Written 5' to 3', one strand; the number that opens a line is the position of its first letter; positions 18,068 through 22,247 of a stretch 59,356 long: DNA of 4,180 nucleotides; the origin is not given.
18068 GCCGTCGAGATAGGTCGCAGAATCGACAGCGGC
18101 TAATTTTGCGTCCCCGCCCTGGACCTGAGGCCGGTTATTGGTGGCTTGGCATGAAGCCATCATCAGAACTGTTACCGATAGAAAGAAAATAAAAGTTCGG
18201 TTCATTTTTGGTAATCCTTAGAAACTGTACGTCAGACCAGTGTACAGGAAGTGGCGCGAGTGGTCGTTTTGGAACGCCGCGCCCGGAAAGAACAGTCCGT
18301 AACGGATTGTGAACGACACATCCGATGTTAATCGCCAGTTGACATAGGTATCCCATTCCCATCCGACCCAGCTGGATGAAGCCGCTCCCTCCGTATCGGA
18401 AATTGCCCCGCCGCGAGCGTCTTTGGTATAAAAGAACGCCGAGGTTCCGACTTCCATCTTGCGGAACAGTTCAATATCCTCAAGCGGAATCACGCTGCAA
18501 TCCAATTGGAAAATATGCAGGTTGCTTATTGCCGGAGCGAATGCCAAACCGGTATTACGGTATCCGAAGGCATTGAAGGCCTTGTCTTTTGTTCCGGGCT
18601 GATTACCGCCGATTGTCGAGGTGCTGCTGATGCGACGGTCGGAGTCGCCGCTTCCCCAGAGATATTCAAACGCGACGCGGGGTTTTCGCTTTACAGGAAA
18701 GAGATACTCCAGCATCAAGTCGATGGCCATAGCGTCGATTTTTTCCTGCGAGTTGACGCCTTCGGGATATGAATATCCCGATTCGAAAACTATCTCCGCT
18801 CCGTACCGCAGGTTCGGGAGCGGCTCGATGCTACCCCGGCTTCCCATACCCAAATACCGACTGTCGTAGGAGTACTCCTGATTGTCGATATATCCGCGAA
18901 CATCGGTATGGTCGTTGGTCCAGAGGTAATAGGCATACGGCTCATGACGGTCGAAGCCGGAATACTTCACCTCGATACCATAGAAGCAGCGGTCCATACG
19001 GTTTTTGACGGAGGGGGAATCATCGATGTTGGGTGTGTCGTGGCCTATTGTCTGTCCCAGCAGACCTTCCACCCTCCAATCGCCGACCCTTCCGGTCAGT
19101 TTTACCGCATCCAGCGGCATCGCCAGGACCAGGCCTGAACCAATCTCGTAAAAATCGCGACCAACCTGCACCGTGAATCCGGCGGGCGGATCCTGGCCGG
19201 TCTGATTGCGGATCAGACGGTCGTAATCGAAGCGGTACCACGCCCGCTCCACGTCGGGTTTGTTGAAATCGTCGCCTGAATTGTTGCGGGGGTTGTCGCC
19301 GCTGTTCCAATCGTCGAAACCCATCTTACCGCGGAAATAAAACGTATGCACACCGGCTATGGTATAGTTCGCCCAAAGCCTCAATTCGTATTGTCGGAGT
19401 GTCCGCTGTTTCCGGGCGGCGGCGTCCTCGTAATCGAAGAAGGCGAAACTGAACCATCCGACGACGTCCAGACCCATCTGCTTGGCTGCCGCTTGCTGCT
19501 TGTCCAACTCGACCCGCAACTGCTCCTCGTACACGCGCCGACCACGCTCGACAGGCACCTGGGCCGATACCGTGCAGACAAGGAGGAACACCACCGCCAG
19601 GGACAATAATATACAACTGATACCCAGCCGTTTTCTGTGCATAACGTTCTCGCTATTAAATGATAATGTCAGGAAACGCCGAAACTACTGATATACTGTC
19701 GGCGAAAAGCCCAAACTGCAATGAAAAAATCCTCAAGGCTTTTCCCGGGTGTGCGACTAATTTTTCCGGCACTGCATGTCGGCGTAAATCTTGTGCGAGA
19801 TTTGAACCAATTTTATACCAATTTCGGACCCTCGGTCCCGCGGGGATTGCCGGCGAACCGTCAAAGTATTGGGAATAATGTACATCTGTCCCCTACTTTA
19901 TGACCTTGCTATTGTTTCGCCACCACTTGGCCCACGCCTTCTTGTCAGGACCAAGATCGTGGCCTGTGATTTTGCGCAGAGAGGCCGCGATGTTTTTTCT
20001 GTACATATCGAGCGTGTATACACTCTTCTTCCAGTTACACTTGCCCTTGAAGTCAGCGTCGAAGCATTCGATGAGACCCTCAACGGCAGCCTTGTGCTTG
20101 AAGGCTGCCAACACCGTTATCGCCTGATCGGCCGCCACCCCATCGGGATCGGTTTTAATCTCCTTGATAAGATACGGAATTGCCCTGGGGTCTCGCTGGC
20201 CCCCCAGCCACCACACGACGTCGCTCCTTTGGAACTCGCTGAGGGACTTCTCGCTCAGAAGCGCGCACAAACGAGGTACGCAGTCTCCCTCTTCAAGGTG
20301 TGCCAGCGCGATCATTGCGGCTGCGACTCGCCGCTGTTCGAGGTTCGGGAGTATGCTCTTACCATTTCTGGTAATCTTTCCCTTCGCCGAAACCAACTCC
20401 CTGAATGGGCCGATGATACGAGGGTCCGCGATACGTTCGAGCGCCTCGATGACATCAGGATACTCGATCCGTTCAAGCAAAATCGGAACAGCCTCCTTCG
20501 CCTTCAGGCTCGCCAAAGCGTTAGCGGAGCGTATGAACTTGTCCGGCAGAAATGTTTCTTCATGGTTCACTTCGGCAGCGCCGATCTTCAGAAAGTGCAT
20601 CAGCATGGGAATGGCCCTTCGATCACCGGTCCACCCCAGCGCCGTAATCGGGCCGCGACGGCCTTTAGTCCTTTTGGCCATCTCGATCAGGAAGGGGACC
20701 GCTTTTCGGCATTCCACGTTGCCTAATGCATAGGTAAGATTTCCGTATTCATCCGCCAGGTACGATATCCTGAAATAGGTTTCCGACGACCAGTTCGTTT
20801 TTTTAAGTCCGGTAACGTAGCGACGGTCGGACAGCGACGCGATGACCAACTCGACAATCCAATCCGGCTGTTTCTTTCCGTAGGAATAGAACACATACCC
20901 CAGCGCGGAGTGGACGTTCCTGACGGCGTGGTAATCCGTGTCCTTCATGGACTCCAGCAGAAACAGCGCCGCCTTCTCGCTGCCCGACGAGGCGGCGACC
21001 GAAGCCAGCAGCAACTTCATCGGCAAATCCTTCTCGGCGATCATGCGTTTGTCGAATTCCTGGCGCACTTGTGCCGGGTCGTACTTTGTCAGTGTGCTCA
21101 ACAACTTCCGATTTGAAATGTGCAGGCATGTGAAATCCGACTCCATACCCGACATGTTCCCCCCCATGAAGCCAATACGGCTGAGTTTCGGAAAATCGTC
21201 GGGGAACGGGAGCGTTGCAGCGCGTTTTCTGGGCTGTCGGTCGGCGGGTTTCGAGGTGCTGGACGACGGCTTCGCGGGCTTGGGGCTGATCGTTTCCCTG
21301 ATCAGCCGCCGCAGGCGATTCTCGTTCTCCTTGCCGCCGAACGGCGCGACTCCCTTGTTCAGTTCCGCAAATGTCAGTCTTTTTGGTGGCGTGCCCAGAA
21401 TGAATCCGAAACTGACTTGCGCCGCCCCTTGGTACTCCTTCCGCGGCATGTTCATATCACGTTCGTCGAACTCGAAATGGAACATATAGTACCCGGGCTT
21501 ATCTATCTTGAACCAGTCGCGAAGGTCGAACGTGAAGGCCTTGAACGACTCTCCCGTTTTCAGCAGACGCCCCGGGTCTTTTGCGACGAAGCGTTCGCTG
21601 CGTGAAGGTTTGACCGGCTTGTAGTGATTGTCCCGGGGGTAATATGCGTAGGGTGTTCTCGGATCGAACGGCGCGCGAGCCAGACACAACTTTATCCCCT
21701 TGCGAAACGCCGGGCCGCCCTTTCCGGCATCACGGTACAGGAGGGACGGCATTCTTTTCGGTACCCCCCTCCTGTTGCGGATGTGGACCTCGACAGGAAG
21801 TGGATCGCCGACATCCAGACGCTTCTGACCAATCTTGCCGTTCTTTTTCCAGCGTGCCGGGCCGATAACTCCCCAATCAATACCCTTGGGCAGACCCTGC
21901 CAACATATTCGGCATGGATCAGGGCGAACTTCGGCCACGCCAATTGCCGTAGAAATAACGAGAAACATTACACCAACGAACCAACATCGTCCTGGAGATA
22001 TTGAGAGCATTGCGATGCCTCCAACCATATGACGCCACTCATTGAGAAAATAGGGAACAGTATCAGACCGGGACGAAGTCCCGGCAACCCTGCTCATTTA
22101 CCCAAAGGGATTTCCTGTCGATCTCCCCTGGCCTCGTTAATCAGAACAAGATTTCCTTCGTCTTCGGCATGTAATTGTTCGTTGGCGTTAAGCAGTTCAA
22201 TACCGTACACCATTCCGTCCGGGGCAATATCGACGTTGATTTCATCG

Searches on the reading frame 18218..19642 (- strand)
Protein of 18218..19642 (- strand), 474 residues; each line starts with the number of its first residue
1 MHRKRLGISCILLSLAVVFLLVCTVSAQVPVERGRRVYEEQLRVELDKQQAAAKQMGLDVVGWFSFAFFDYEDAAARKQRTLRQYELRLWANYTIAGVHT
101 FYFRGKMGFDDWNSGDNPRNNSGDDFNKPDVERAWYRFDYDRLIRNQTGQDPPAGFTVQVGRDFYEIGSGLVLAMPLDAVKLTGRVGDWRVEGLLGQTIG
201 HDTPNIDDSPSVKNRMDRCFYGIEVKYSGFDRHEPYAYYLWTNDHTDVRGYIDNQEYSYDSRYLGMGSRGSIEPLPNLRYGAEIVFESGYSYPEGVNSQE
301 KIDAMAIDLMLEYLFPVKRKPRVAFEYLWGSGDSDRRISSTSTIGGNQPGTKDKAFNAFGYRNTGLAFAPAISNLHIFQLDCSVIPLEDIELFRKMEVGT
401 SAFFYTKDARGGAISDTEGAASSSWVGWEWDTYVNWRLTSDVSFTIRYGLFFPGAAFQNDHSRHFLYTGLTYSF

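Call 82: search_protein_families(library=pfam, proteins=[window:18218-19642:-], max_evalue=0.00001)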
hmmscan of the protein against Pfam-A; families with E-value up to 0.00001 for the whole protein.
window:18218-19642:- (474 aa): 1 family
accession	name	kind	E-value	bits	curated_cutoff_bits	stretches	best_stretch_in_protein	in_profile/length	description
PF13372.12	Alginate_exp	-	7.9e-20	71.4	25.2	1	78-464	27-388/395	Alginate export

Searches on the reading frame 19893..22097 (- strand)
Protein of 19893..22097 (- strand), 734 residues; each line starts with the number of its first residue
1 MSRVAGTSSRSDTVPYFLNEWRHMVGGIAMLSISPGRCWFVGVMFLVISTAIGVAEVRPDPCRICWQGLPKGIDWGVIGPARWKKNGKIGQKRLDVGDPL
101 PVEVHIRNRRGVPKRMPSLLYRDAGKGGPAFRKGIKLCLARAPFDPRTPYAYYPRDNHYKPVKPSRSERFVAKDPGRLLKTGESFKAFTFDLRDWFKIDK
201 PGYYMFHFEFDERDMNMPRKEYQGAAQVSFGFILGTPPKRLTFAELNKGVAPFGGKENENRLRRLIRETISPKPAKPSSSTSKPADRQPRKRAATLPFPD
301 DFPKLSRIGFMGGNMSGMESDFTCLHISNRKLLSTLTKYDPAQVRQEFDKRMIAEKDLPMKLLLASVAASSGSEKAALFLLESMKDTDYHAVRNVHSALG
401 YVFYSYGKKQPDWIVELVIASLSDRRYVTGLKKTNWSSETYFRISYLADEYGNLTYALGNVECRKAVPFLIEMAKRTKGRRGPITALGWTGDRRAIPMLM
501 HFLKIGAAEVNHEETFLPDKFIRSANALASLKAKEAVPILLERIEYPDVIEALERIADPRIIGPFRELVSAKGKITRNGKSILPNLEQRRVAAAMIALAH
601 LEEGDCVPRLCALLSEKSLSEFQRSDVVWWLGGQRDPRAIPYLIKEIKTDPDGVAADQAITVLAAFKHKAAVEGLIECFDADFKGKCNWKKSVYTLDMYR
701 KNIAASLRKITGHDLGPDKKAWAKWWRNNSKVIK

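Call 82: search_protein_families(library=pfam, proteins=[window:19893-22097:-], max_evalue=0.00001)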
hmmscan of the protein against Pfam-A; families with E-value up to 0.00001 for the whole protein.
window:19893-22097:- (734 aa): 2 families
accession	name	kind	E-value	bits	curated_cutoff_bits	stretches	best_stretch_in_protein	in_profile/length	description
PF03130.22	HEAT_PBS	-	2.5e-18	64.9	20.9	0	624-645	2-23/27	PBS lyase HEAT-like repeat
PF13646.12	HEAT_2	-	4e-16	59.5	27.7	0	592-664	18-88/88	HEAT repeats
